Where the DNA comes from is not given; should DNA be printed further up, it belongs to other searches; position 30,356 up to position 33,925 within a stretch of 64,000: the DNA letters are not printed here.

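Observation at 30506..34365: Lamin-tail-domain protein + 1089-aa helicase with a C-terminal nuclease-like motif: candidate two-gene defence module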

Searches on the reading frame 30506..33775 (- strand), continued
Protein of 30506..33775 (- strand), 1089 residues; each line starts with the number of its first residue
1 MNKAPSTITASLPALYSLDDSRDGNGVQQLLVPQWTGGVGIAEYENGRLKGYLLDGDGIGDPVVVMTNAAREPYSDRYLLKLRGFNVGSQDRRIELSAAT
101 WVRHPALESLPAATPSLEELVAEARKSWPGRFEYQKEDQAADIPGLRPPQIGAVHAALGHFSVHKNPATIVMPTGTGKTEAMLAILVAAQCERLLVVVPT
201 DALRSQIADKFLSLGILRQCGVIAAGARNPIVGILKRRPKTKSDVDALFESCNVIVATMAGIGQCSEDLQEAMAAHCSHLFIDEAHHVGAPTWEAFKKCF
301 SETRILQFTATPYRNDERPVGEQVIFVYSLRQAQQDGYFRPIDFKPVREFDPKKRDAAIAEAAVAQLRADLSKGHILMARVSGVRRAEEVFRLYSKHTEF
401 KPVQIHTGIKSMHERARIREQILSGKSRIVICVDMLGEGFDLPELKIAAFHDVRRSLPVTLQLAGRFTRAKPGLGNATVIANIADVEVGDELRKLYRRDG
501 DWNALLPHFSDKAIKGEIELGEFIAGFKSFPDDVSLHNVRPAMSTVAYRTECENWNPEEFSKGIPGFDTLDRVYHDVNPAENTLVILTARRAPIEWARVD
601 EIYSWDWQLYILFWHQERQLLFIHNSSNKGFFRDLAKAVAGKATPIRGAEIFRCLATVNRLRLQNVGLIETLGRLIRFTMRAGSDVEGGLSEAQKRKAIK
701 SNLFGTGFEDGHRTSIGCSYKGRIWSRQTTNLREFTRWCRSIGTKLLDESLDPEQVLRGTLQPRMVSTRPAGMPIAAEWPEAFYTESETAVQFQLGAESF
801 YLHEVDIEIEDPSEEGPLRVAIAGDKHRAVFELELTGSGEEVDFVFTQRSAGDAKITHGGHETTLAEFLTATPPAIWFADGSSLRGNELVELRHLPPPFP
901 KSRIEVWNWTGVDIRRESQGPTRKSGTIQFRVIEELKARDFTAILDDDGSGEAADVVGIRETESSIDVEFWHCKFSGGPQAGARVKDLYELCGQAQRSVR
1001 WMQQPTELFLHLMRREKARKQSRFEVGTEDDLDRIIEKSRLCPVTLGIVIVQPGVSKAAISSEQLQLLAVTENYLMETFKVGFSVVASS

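Call 15: find_encoding_contigs(protein=P0001, flank=8000, max_places=3)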
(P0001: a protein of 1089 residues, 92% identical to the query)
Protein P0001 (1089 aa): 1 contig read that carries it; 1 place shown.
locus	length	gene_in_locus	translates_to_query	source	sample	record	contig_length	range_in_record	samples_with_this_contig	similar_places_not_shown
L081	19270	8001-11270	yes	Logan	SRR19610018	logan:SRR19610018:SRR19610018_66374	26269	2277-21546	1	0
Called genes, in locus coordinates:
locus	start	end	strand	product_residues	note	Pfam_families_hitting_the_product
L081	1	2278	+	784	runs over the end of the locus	PF00270:DEAD, PF04851:ResIII, PF18766:SWI2_SNF2, PF08463:EcoEI_R_C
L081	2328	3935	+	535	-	PF12161:HsdM_N (weak), PF02384:N6_Mtase, PF01170:UPF0020 (weak)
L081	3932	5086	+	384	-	PF01420:Methylase_S (faint)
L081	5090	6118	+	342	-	-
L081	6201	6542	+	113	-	PF12844:HTH_19 (weak), PF13560:HTH_31, PF01381:HTH_3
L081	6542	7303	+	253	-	PF06114:Peptidase_M78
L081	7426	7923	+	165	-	-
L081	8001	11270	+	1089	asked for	PF00270:DEAD, PF04851:ResIII, PF18766:SWI2_SNF2 (weak), PF00271:Helicase_C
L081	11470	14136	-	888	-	PF00069:Pkinase, PF07714:PK_Tyr_Ser-Thr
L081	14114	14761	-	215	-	PF04542:Sigma70_r2 (weak), PF08281:Sigma70_r4_2 (weak), PF04545:Sigma70_r4 (weak)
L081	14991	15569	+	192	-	PF07589:PEP_exosort_dom (weak)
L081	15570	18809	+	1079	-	-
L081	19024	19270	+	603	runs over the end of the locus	PF07589:PEP_exosort_dom (faint), PF24251:DUF7453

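Call 16: find_encoding_contigs(protein=P0002, flank=8000, max_places=3)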
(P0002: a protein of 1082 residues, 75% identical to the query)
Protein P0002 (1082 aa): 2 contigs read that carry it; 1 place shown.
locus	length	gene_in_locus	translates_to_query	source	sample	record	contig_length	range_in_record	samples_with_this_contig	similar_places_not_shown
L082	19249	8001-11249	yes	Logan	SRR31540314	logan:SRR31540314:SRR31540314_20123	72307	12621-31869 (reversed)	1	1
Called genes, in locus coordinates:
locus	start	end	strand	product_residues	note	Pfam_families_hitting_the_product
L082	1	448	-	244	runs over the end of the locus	-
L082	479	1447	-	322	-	PF04471:Mrr_cat (weak)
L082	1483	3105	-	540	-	PF19614:DUF6119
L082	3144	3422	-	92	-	-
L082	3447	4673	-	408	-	PF18742:DpnII-MboI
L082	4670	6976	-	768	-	PF02171:Piwi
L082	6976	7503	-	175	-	PF02384:N6_Mtase (weak)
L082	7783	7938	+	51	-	-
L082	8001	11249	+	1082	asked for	PF04851:ResIII, PF00270:DEAD, PF18766:SWI2_SNF2 (weak), PF00271:Helicase_C (weak)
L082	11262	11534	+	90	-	-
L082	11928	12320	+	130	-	-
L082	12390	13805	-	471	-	PF00753:Lactamase_B (faint)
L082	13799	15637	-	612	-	-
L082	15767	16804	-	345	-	PF00753:Lactamase_B (faint)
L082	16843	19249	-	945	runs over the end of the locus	-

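Call 26: search_protein_families(library=pfam, proteins=[L044:1820-5143:+, L001:7-2520:+, L001:2530-5859:+, L073:9247-10758:-, L046:9260-11332:+, L046:11332-12558:+, L062:12384-13754:+, L068:9124-11238:+, L076:2303-5410:+, L004:2781-5699:-], max_evalue=0.0001)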
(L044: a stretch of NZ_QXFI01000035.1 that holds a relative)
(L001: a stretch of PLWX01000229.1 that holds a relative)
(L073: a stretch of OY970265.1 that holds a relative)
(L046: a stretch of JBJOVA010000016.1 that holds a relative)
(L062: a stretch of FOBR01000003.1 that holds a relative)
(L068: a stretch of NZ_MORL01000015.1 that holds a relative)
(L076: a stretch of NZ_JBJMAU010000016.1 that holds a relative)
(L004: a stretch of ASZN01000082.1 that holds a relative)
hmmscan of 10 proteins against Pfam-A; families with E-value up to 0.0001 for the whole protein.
L044:1820-5143:+ (1107 aa): 5 families
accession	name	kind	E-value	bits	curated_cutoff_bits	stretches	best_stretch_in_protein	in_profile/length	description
PF18766.7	SWI2_SNF2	-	1.1e-78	264.3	26.7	1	346-566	1-216/221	SWI2/SNF2 ATPase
PF04313.20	HSDR_N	-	1.2e-35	123.7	25.1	1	34-248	2-196/198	Type I restriction enzyme R protein N terminus (HSDR_N)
PF22679.2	T1R_D3-like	-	2e-19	71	27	1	676-751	78-156/158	Type I restriction enzyme subunit R domain 3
PF04851.21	ResIII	-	5.6e-19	69.1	22.5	1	342-505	3-162/164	Type III restriction enzyme, res subunit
PF11867.13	T1RH-like_C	-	1.6e-07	31.5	26.8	1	812-1076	52-303/329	Type I restriction enzyme HindI endonuclease subunit-like, C-terminal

L001:7-2520:+ (837 aa): 0 families

L001:2530-5859:+ (1109 aa): 2 families
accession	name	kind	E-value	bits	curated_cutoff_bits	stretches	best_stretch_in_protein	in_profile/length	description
PF18731.6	HEPN_Swt1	-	4.9e-39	133.6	27.5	1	11-123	1-115/115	Swt1-like HEPN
PF04465.17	DUF499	-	5.4e-29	101.1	23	1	299-806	38-551/1024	Protein of unknown function (DUF499)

L073:9247-10758:- (503 aa): 2 families
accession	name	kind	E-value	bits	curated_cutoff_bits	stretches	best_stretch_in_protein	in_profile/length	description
PF11074.14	DUF2779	-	3.4e-43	147.4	23.3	1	301-424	2-126/126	Domain of unknown function(DUF2779)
PF13482.12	RNase_H_2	-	3.2e-05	24.4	22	1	359-490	50-163/165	RNase_H superfamily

L046:9260-11332:+ (690 aa): 1 family
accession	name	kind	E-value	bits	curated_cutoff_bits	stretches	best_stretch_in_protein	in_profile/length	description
PF00078.32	RVT_1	-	3.3e-09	37.2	29.6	1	203-364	52-186/205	Reverse transcriptase (RNA-dependent DNA polymerase)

L046:11332-12558:+ (408 aa): 0 families

L062:12384-13754:+ (456 aa): 0 families

L068:9124-11238:+ (704 aa): 1 family
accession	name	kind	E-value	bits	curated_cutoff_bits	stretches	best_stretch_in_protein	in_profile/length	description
PF01555.25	N6_N4_Mtase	-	2.4e-28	100.1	26.7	1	129-492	1-204/221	DNA methylase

L076:2303-5410:+ (1035 aa): 3 families
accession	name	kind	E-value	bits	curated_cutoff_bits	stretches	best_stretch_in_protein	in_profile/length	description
PF19778.5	RE_endonuc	-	2.3e-30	105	23.4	1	915-1023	3-106/108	Endonuclease domain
PF04851.21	ResIII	-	5.4e-15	56.1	22.5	1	105-271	25-162/164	Type III restriction enzyme, res subunit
PF00270.35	DEAD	-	1.7e-06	28.3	26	1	94-272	14-161/167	DEAD/DEAH box helicase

L004:2781-5699:- (972 aa): 0 families

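Call 70: search_protein_families(library=padloc, alignment_id=A7, max_evalue=1e-10)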
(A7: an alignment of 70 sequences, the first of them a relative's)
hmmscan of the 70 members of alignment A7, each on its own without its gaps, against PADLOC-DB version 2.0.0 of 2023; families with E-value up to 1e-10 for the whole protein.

A. member 1, L001:2530-5856:+ (1109 aa): 2 families
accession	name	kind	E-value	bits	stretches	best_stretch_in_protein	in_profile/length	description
PDLC00662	HmaC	-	0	1171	1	165-1107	2-940/941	AAA+ ATPase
PDLC02192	DUF499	-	2.2e-43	146.3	1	209-862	36-642/1022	-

B. families by the number of members that match (of 70 scanned): 289 families (the first 25 are shown)
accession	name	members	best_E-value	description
PDLC03780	RT_UG5-nitrilase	3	2.4e-113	DRT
PDLC02995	RT_UG5-nitrilase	3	1e-63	-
PDLC03768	Drt3a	3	2.1e-24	DRT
PDLC03745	Drt1a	3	4.4e-24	DRT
PDLC02175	Drt3a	3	1.2e-17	-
PDLC00662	HmaC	2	0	AAA+ ATPase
PDLC03647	REase_III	2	4.1e-298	Type III restriction enzyme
PDLC00105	GajB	2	3.6e-163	UrvD helicase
PDLC00147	GajB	2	3.8e-158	UrvD helicase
PDLC04790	PDC-S01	2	6.3e-134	-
PDLC03781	RT_UG5_small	2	2.7e-105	DRT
PDLC03649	REase_III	2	3.3e-100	Type III restriction enzyme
PDLC00131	GajB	2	2e-95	UrvD helicase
PDLC00146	GajB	2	1.3e-80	UrvD helicase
PDLC04789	PDC-S01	2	1.4e-60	-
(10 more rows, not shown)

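Call 71: search_protein_families(library=pfam, alignment_id=A7, max_evalue=0.00001)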
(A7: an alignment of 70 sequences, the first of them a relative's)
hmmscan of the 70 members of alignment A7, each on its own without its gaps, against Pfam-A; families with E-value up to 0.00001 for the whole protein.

A. member 1, L001:2530-5856:+ (1109 aa): 2 families
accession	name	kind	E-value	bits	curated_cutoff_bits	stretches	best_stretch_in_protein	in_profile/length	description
PF18731.6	HEPN_Swt1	-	4.9e-39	133.6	27.5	1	11-123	1-115/115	Swt1-like HEPN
PF04465.17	DUF499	-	5.4e-29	101.1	23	1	299-806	38-551/1024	Protein of unknown function (DUF499)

B. families by the number of members that match (of 70 scanned): 63 families (the first 25 are shown)
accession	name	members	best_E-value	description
PF04851.21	ResIII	4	5.3e-25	Type III restriction enzyme, res subunit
PF00078.32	RVT_1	3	4.7e-22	Reverse transcriptase (RNA-dependent DNA polymerase)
PF00270.35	DEAD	3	1.1e-13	DEAD/DEAH box helicase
PF00580.27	UvrD-helicase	2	2.4e-53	UvrD/REP helicase N-terminal domain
PF00950.22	ABC-3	2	1.3e-49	ABC 3 transport family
PF11074.14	DUF2779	2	6.2e-47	Domain of unknown function(DUF2779)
PF18731.6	HEPN_Swt1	2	4.9e-39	Swt1-like HEPN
PF18766.7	SWI2_SNF2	2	3.5e-38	SWI2/SNF2 ATPase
PF19778.5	RE_endonuc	2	2.3e-30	Endonuclease domain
PF04465.17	DUF499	2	5.4e-29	Protein of unknown function (DUF499)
PF01555.25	N6_N4_Mtase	2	2.4e-28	DNA methylase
PF13173.12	AAA_14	2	1.6e-27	AAA domain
PF00589.27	Phage_integrase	2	8.7e-23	Phage integrase family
PF13304.12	AAA_21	2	1.7e-21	AAA domain, putative AbiEii toxin, Type IV TA system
PF13245.12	AAA_19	2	8.1e-16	AAA domain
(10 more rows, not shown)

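Call 74: find_encoding_contigs(protein=P0003, flank=5000, max_places=2)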
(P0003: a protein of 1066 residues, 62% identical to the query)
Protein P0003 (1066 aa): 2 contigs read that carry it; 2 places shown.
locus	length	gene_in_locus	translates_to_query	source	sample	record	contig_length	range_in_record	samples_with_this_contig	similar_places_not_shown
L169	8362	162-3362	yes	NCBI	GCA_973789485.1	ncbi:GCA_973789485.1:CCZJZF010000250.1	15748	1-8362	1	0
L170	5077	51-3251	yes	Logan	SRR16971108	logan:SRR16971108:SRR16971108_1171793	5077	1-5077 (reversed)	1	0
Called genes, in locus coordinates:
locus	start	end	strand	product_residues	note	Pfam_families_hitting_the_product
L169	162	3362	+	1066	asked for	PF00270:DEAD, PF04851:ResIII, PF18766:SWI2_SNF2 (weak), PF00271:Helicase_C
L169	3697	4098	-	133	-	-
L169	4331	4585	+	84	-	-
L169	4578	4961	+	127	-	PF01850:PIN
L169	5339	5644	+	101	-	PF00196:GerE, PF08281:Sigma70_r4_2 (weak)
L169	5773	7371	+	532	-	PF00595:PDZ, PF13180:PDZ_2, PF17820:PDZ_6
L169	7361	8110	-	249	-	-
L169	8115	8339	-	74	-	-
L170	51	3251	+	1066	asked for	PF00270:DEAD, PF04851:ResIII, PF18766:SWI2_SNF2 (weak), PF00271:Helicase_C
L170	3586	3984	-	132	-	-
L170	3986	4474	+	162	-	-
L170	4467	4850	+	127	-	PF01850:PIN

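Call 75: find_encoding_contigs(protein=P0007, flank=5000, max_places=2)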
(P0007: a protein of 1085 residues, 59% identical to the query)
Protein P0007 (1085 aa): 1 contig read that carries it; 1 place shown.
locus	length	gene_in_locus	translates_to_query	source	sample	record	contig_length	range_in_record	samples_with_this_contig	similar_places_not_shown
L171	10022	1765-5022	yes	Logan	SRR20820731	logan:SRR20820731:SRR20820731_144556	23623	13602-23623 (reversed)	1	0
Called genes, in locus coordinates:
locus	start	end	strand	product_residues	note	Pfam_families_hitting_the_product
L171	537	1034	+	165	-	PF00772:DnaB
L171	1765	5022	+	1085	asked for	PF04851:ResIII, PF00270:DEAD, PF18766:SWI2_SNF2 (weak), PF00271:Helicase_C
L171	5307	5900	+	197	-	PF01527:HTH_Tnp_1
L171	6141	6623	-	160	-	PF00023:Ank (faint), PF12796:Ank_2 (weak), PF13606:Ank_3 (faint), PF13857:Ank_5 (weak), PF12796:Ank_2, PF13637:Ank_4, PF13857:Ank_5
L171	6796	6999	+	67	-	-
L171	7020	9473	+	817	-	PF02463:SMC_N (weak), PF13175:AAA_15 (faint), PF13476:AAA_23 (faint), PF13304:AAA_21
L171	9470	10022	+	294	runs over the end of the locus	-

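Call 76: find_encoding_contigs(protein=P0011, flank=5000, max_places=2)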
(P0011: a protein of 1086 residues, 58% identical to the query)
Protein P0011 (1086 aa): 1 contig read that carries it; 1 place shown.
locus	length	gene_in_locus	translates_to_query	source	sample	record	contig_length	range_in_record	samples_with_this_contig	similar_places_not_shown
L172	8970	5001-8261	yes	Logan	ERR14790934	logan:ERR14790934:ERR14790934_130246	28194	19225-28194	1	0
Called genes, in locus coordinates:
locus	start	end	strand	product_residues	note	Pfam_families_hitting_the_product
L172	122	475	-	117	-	-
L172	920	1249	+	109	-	-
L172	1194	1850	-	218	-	-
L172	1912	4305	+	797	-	PF01751:Toprim, PF01131:Topoisom_bac, PF13342:Toprim_Crpt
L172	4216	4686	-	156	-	-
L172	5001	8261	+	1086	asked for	PF00270:DEAD, PF04851:ResIII, PF18766:SWI2_SNF2 (faint), PF00271:Helicase_C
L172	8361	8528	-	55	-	-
